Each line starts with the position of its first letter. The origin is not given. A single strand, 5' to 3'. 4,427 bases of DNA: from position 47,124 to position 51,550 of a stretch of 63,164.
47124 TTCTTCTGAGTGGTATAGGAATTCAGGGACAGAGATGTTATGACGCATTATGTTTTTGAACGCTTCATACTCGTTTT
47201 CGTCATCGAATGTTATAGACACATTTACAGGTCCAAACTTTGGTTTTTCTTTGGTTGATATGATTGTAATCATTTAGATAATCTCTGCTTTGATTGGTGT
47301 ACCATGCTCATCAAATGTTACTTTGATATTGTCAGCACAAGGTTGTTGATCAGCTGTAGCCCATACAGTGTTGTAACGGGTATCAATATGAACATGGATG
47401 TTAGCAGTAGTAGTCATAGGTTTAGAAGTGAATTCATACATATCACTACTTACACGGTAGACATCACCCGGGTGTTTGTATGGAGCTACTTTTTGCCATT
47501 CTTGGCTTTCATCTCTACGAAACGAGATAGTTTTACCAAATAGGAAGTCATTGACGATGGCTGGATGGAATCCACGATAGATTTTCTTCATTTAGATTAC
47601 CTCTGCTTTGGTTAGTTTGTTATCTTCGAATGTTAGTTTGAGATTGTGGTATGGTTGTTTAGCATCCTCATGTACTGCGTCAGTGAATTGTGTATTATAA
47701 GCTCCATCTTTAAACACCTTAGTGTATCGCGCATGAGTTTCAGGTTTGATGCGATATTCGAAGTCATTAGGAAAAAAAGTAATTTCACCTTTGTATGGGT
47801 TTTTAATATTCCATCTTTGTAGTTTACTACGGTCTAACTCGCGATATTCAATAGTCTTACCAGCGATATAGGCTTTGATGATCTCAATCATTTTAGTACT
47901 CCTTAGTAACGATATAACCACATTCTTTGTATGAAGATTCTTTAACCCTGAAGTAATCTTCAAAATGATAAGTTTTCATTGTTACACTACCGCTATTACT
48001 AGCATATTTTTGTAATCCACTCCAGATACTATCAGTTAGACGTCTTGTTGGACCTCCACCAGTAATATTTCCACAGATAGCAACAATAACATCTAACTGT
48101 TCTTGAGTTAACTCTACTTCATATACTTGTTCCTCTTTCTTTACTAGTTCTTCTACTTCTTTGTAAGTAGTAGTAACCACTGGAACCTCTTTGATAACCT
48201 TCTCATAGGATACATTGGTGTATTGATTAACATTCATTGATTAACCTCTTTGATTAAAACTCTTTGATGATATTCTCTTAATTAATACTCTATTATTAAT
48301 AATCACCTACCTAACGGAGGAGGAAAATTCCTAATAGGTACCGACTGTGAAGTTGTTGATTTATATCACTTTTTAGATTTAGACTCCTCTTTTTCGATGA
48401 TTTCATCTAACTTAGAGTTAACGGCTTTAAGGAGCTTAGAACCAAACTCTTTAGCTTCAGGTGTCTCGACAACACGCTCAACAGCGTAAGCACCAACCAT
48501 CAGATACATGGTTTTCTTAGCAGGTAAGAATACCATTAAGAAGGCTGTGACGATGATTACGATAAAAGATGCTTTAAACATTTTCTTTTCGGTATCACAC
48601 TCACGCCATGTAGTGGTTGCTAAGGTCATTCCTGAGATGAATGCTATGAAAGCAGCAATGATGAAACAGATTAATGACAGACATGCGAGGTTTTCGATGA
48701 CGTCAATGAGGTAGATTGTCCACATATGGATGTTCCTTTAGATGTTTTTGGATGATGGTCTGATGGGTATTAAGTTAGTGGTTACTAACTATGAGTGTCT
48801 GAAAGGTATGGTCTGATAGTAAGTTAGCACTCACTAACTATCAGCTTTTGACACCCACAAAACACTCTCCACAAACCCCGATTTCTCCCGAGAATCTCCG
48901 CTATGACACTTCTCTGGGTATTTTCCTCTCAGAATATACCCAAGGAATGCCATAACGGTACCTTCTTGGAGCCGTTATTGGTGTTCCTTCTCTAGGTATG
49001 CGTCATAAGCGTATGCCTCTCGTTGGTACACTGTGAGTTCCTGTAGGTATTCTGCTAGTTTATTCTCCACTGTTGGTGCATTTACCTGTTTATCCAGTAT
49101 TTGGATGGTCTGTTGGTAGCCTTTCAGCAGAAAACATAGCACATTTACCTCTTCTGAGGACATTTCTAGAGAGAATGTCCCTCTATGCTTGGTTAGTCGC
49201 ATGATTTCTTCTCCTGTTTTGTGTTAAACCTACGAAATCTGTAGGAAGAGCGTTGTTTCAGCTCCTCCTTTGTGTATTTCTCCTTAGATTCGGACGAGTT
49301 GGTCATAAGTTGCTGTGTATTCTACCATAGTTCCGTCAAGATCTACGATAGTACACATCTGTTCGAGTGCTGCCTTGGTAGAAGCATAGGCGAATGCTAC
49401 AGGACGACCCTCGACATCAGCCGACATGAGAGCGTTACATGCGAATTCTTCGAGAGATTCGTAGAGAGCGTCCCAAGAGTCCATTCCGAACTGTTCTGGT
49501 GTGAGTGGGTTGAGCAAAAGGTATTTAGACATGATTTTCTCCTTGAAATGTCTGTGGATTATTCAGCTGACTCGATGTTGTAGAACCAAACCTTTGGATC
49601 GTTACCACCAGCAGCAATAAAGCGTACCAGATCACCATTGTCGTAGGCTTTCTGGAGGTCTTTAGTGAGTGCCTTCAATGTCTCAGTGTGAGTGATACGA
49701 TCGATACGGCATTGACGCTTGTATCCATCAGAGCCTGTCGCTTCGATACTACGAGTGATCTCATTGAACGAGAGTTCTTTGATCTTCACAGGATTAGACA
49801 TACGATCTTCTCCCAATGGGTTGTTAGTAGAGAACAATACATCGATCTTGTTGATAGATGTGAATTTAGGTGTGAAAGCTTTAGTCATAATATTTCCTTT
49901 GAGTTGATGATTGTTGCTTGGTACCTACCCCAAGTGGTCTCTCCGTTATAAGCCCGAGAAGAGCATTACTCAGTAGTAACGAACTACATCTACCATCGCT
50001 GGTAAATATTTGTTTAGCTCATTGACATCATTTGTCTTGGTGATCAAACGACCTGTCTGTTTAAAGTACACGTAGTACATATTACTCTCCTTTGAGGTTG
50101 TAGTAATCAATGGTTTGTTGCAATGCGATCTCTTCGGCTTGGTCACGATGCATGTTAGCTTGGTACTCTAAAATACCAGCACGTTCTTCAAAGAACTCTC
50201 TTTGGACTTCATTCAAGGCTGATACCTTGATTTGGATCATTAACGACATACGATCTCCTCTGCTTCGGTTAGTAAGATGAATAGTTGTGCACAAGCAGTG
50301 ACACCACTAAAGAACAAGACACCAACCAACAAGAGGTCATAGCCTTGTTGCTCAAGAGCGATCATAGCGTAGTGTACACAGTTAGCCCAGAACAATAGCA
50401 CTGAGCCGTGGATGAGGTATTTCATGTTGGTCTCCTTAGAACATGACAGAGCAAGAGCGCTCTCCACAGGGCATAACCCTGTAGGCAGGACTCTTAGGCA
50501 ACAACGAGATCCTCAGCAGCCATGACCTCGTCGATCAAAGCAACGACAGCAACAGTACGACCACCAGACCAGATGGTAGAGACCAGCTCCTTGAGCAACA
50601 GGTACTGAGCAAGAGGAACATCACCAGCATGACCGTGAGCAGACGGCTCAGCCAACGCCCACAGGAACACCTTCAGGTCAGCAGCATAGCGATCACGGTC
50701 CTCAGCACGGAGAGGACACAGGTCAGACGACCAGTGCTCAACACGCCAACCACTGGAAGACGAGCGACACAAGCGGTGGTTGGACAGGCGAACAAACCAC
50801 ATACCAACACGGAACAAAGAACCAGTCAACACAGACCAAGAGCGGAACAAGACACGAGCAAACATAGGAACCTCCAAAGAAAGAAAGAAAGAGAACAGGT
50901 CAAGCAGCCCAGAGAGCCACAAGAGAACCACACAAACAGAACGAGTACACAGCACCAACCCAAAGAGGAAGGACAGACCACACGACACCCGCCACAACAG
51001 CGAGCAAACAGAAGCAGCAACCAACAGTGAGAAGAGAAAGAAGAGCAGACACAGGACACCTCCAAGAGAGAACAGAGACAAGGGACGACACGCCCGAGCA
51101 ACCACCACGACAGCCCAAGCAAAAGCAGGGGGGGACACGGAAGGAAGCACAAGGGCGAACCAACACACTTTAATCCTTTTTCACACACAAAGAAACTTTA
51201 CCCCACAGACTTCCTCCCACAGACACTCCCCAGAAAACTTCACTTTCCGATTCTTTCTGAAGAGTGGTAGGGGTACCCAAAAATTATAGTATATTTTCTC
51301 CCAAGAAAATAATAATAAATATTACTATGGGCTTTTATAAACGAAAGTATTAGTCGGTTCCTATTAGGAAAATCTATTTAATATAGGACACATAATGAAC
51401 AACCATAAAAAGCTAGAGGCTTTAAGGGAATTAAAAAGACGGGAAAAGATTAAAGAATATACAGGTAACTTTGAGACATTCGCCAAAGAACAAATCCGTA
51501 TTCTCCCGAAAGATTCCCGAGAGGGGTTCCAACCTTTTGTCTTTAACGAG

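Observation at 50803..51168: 366-nt three-letter tract at the divergence point: almost no T on the plus strand (no A in the early-sense strand), with all six frames open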

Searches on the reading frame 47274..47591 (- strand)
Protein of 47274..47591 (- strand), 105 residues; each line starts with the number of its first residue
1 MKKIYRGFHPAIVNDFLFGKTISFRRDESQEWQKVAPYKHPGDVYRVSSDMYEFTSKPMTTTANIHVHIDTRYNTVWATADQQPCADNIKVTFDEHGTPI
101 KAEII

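Call 39: search_protein_families(library=pfam, proteins=[window:47274-47591:-], max_evalue=0.01)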
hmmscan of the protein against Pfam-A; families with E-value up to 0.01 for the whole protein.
window:47274-47591:- (105 aa): 1 family
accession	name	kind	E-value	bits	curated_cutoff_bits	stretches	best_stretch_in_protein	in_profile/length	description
PF21258.2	Glyco_hydro_120_ins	-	0.0052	17.6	27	1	12-82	15-87/121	Glycoside hydrolase 120, insertion domain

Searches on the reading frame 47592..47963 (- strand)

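Call 39: search_protein_families(library=pfam, proteins=[window:47592-47963:-], max_evalue=0.01)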
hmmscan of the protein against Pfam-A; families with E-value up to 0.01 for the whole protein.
window:47592-47963:- (123 aa): 1 family
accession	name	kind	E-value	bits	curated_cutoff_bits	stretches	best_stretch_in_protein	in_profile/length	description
PF11496.14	HDA2-3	-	0.0042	16.7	27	1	12-73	110-174/278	Class II histone deacetylase complex subunits 2 and 3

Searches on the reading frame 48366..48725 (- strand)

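Call 39: search_protein_families(library=pfam, proteins=[window:48366-48725:-], max_evalue=0.01)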
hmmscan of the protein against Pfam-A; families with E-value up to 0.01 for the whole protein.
window:48366-48725:- (119 aa): 3 families
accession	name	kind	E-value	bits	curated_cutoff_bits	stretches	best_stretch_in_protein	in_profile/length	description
PF04789.21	DUF621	-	5.9e-05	22.8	21.3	1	6-90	187-271/306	Protein of unknown function (DUF621)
PF11190.13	DUF2976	-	0.0021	18.3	28.2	1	18-67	29-77/87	Protein of unknown function (DUF2976)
PF04306.18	DUF456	-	0.0055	17.4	29.4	1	6-89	20-101/139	Protein of unknown function (DUF456)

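Call 81: search_protein_families(library=padloc, proteins=[window:48366-48725:-], max_evalue=0.01)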
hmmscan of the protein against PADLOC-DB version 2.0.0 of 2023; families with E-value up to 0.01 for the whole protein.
window:48366-48725:- (119 aa): 0 families

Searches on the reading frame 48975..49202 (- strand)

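Call 80: search_protein_families(library=pfam, proteins=[window:48975-49202:-], max_evalue=0.01)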
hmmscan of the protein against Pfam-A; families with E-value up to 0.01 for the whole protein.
window:48975-49202:- (75 aa): 0 families

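Call 81: search_protein_families(library=padloc, proteins=[window:48975-49202:-], max_evalue=0.01)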
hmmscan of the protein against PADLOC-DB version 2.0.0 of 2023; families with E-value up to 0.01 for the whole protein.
window:48975-49202:- (75 aa): 1 family
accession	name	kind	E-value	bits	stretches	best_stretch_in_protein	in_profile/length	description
PDLC02251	AbiEi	-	0.0024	15.4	1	4-62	163-221/230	AbiEi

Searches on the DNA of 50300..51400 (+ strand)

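Call 5: search_dna_similar(query=window:50300-51400:+, collection=phages, mode=distant, max_rows=30)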
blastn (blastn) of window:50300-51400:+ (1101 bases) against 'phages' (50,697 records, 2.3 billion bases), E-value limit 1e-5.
No match.
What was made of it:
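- Tried and rejected: A distant blastn search of the region against 50,697 phage records found no match (call 5).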

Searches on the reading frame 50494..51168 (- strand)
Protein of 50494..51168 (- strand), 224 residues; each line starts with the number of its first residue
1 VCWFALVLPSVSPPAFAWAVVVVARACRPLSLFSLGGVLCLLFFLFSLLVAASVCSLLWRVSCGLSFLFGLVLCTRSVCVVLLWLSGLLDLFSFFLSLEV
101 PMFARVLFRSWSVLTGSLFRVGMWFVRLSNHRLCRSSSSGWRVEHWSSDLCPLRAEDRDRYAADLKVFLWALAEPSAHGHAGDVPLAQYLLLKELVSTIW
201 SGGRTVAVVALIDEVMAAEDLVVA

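Call 12: search_protein_families(library=phrogs, proteins=[window:50494-51168:-], max_evalue=0.001)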
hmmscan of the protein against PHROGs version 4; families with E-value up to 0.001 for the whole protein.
window:50494-51168:- (224 aa): 0 families

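Call 80: search_protein_families(library=pfam, proteins=[window:50494-51168:-], max_evalue=0.01)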
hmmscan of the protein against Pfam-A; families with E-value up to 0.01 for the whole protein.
window:50494-51168:- (224 aa): 0 families
